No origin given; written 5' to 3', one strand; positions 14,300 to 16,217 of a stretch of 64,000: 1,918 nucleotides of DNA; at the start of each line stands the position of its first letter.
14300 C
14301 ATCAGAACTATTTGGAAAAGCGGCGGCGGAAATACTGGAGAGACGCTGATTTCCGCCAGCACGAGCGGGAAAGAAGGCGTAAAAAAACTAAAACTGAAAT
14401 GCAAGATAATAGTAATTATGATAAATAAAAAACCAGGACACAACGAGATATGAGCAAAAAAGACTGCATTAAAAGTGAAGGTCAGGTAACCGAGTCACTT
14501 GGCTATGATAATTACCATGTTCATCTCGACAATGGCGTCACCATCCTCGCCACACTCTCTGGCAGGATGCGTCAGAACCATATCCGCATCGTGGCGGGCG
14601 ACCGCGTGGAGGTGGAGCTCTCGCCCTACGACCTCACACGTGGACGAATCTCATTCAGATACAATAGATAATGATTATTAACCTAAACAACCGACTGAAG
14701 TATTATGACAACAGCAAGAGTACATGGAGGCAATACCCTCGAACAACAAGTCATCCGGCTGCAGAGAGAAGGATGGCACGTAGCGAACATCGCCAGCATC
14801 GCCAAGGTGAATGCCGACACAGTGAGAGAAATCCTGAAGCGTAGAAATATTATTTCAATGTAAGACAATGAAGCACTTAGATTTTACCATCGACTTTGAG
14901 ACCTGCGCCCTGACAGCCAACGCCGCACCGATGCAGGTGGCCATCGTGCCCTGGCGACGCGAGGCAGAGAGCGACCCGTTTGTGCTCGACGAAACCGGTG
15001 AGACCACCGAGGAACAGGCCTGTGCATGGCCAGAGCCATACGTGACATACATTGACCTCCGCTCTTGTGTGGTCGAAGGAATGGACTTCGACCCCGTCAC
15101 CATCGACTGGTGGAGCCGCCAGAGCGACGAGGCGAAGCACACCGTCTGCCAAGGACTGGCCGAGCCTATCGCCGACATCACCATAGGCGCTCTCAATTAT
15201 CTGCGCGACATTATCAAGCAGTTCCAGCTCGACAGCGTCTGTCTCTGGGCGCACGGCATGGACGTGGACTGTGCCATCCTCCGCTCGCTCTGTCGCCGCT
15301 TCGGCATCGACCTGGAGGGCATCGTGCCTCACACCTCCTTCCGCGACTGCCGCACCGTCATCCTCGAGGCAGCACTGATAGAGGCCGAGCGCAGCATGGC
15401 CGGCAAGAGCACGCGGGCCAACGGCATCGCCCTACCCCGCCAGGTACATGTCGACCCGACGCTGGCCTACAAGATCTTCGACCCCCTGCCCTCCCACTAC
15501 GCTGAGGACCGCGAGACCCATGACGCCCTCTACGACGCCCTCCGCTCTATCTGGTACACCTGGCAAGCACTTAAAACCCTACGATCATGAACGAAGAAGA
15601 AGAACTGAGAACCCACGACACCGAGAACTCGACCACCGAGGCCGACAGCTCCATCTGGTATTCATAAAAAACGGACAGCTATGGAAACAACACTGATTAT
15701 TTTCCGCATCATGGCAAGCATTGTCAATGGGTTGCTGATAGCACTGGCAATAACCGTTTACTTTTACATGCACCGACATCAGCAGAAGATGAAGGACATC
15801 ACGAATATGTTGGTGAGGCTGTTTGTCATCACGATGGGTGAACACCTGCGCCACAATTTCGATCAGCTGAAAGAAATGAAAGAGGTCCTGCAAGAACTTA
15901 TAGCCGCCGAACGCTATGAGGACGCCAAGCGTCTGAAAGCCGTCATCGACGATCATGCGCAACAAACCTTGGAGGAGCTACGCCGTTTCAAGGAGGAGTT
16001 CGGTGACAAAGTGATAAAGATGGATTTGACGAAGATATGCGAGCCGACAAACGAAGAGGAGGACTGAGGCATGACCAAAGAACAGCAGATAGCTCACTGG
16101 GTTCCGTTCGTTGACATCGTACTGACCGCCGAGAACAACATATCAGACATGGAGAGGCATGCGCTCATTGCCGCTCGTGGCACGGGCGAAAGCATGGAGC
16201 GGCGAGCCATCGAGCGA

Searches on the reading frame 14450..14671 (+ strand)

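Call 34: search_protein_families(library=pfam, proteins=[window:14450-14671:+], max_evalue=0.01)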
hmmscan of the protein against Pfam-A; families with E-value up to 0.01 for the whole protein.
window:14450-14671:+ (73 aa): 3 families
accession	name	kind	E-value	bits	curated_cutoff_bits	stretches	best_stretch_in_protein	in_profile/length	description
PF01176.25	eIF-1a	-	6.4e-24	83.8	30.2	1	8-70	2-64/64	Translation initiation factor 1A / IF-1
PF16745.11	RsgA_N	-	7.2e-05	22.9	27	1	10-57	1-46/54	RsgA N-terminal domain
PF18614.7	RNase_II_C_S1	-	0.0084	16.4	26.6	0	48-71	35-58/59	RNase II-type exonuclease C-terminal S1 domain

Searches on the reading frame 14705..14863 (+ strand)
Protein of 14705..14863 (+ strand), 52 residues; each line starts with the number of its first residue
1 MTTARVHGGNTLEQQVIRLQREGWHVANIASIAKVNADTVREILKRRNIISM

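Call 34: search_protein_families(library=pfam, proteins=[window:14705-14863:+], max_evalue=0.01)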
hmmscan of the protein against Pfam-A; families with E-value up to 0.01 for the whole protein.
window:14705-14863:+ (52 aa): 1 family
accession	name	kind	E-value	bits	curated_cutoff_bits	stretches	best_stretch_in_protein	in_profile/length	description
PF03298.18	Stanniocalcin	-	0.0045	16.8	23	1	10-49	109-148/200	Stanniocalcin family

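Call 108: search_protein_families(library=phrogs, proteins=[window:14705-14863:+], max_evalue=0.01)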
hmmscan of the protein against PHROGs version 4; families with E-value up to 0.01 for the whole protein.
window:14705-14863:+ (52 aa): 1 family
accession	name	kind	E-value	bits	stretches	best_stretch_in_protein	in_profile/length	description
phrog_9366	-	integration and excision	0.00074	20.5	1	13-45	71-103/109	transposase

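Call 110: find_related_loci(query=window:14705-14863:+, collection=viral_contigs, flank=1500)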
Query window:14705-14863:+ (52 aa) in viral_contigs; peptide patterns used: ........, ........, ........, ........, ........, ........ (x = any residue, [..] = any of these).
34 stretches matched a pattern; 4 encode a relative of the query (tblastn E <= 1e-3); 4 distinct loci.
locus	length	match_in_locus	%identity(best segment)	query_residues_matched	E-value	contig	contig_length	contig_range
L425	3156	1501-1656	100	1-52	5e-32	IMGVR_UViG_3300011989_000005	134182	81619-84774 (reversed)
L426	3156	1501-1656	88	1-52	2e-28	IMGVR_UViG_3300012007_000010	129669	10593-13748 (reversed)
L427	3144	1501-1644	92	5-52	4e-27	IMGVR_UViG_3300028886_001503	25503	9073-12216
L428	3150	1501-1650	68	1-50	2e-20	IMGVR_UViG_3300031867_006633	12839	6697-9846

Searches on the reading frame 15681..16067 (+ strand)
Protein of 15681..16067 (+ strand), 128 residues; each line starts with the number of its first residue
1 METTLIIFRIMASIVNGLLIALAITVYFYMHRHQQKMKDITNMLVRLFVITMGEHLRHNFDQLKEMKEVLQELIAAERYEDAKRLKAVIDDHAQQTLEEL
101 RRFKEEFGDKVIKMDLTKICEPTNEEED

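Call 34: search_protein_families(library=pfam, proteins=[window:15681-16067:+], max_evalue=0.01)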
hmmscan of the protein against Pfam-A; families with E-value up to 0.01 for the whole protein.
window:15681-16067:+ (128 aa): 1 family
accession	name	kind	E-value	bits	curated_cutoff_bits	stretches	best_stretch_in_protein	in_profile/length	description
PF21314.2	TM_ErbB1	-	0.0041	17.3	27.1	1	10-38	1-31/36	Epidermal growth factor receptor transmembrane-juxtamembrane segment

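Call 108: search_protein_families(library=phrogs, proteins=[window:15681-16067:+], max_evalue=0.01)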
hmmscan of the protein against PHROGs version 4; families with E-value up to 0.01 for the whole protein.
window:15681-16067:+ (128 aa): 2 families
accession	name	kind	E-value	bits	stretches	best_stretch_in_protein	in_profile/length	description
phrog_28268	-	unknown function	0.008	17.5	0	82-115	21-54/72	-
phrog_9120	-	unknown function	0.0091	17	0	50-120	42-109/127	-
